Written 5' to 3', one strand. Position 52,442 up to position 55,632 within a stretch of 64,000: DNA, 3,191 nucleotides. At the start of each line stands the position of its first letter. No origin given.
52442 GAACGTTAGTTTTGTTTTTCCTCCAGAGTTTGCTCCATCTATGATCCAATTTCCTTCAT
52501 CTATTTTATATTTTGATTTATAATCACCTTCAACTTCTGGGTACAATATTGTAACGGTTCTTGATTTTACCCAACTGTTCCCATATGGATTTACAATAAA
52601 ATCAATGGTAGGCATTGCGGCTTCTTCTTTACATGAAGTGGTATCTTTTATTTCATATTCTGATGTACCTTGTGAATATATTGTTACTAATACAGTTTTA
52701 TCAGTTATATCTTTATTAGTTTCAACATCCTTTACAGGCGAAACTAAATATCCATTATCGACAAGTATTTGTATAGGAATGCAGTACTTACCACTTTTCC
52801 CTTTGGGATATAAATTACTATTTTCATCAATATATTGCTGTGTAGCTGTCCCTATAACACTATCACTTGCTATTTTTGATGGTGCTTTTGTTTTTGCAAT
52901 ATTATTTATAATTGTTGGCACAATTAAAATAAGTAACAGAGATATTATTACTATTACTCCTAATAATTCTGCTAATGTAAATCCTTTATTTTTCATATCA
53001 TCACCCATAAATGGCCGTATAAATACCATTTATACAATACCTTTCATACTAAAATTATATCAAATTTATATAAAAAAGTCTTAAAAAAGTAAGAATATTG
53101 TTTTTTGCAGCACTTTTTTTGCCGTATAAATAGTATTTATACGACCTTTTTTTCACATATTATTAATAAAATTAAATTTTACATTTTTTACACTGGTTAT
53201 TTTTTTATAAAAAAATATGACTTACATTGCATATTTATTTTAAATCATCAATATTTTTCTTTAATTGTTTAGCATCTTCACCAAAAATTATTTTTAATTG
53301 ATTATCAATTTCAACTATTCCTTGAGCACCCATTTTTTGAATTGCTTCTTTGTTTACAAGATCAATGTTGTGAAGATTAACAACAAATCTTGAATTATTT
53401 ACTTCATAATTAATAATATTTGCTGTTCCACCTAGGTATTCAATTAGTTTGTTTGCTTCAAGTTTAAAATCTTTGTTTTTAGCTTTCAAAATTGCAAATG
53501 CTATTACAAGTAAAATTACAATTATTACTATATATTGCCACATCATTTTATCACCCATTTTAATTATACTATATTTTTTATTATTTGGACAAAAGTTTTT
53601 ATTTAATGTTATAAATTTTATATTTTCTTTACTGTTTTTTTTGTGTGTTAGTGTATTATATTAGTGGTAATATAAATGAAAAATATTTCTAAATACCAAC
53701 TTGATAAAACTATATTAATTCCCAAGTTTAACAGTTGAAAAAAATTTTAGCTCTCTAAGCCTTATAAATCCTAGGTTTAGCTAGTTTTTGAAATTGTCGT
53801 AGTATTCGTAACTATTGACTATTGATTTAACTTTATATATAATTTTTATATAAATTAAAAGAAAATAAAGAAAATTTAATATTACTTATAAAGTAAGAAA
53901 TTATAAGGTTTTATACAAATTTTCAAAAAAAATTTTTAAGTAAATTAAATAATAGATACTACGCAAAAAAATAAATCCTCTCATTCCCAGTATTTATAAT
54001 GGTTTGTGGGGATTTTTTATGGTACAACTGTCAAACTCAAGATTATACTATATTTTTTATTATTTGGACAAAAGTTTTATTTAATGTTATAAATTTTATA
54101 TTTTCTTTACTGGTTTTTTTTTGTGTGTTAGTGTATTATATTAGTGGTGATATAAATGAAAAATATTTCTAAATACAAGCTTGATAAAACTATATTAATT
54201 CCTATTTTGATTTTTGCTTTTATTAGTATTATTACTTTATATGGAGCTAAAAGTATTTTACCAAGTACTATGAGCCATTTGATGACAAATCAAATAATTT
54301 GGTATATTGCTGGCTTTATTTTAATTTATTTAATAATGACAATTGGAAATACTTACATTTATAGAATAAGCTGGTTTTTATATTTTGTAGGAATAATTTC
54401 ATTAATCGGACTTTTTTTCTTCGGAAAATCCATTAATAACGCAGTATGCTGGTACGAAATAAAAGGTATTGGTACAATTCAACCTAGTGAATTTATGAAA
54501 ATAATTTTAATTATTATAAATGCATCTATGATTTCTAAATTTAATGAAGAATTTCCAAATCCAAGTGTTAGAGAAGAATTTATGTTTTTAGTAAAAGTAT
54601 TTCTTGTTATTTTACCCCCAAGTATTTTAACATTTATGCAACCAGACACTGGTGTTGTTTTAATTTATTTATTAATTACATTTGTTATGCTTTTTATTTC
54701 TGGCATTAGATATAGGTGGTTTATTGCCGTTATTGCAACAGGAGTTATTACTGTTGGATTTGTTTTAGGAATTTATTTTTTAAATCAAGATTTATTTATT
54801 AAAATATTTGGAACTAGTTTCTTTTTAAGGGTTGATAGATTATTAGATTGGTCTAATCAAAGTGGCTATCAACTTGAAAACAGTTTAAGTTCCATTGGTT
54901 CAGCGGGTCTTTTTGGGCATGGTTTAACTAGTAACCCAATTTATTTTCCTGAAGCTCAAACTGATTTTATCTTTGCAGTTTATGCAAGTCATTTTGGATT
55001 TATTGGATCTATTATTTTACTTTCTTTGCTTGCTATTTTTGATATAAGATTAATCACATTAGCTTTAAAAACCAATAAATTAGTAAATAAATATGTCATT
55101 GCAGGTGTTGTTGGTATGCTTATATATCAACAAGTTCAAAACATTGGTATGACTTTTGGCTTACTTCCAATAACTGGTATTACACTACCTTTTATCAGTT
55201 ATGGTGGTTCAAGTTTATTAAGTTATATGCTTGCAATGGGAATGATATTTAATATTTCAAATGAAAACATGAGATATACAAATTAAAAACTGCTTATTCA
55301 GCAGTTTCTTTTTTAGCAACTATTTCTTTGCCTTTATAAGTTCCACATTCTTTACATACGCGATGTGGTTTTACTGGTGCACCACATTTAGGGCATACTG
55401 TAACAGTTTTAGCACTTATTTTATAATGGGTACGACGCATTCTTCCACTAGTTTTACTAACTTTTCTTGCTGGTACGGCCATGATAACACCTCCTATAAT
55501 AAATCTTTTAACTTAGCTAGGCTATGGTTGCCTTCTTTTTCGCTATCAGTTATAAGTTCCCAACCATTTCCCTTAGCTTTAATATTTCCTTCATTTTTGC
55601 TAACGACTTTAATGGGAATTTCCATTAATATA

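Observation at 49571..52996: Roughly 1,140-aa pilin-adhesin fusion, monocistronic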

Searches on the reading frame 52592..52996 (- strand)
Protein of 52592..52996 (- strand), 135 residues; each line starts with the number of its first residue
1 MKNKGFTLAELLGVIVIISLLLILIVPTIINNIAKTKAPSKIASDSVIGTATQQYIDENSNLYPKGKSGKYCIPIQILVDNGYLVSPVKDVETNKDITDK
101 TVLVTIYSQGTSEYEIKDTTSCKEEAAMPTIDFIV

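Call 34: search_solved_structures(query=A2, max_evalue=1, show_alignments=2)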
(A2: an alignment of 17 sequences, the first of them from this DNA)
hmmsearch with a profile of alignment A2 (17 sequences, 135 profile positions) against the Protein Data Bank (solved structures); distinct sequences matched with E-value up to 1: 16.
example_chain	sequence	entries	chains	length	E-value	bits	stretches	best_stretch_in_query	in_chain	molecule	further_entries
9egp_A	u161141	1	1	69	4.3e-05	26.8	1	2-64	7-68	Geopilin domain 1 protein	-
5wda_A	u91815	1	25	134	0.00021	24.5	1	6-69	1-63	General secretion pathway protein G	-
7tgg_A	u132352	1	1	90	0.00042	23.6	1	2-55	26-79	Geopilin domain 1 protein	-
8tj2_C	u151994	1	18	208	0.0034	20.6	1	6-64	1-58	Type IV major pilin protein PilA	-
9lab_B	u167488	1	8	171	0.0058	19.9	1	3-32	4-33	MSHA major pilin subunit MshA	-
8pfb_G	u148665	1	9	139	0.0058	19.9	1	6-67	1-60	Type IV pilin PilE1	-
6xxe_A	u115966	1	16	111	0.0079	19.4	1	6-44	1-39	Uncharacterized protein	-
8qqj_J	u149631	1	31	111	0.0079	19.4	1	6-44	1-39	Type IV narrow pilus major component PilA5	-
6xxd_A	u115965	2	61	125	0.035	17.4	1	6-55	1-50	PilA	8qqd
2m7g_A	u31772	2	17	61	0.051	16.8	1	6-64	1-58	Geopilin domain 1 protein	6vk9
8tum_e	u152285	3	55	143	0.07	16.4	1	6-45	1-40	Type IV major pilin protein PilA | Pilin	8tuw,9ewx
1oqw_A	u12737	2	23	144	0.072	16.3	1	6-50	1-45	Fimbrial protein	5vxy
9laa_A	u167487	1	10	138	0.12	15.6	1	3-37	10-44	Type IV pilin protein PilA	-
8tob_GA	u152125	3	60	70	0.31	14.3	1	7-41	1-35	Fimbrial protein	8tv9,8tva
9e2g_1E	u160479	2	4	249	0.48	13.7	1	27-72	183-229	FAP107/MC11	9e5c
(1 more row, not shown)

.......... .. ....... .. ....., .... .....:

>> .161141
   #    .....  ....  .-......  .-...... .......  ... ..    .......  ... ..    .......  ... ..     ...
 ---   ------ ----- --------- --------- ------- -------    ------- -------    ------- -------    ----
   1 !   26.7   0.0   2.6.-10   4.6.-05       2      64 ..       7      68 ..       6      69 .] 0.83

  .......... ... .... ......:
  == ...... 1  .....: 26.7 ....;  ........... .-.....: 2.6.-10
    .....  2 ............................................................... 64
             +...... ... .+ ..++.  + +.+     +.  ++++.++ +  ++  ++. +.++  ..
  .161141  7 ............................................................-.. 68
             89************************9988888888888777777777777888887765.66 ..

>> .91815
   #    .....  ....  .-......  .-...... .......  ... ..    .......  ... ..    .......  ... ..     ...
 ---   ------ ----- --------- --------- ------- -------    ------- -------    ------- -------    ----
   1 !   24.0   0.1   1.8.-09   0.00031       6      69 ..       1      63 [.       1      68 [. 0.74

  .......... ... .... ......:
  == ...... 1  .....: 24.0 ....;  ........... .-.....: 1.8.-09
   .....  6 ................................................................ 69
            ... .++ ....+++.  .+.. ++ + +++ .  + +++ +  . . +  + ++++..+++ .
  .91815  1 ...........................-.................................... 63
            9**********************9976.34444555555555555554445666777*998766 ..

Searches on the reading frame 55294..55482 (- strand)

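Call 71: search_protein_families(library=pfam, proteins=[window:55294-55482:-], max_evalue=0.001)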
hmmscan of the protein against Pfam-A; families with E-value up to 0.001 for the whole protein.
window:55294-55482:- (62 aa): 2 families
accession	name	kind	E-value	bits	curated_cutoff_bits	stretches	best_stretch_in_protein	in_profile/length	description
PF01783.29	Ribosomal_L32p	-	1.8e-22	79.7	21.3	1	2-56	1-55/56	Ribosomal L32p protein family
PF12773.13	DZR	-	0.00023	21.7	27.3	1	28-47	25-45/45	Double zinc ribbon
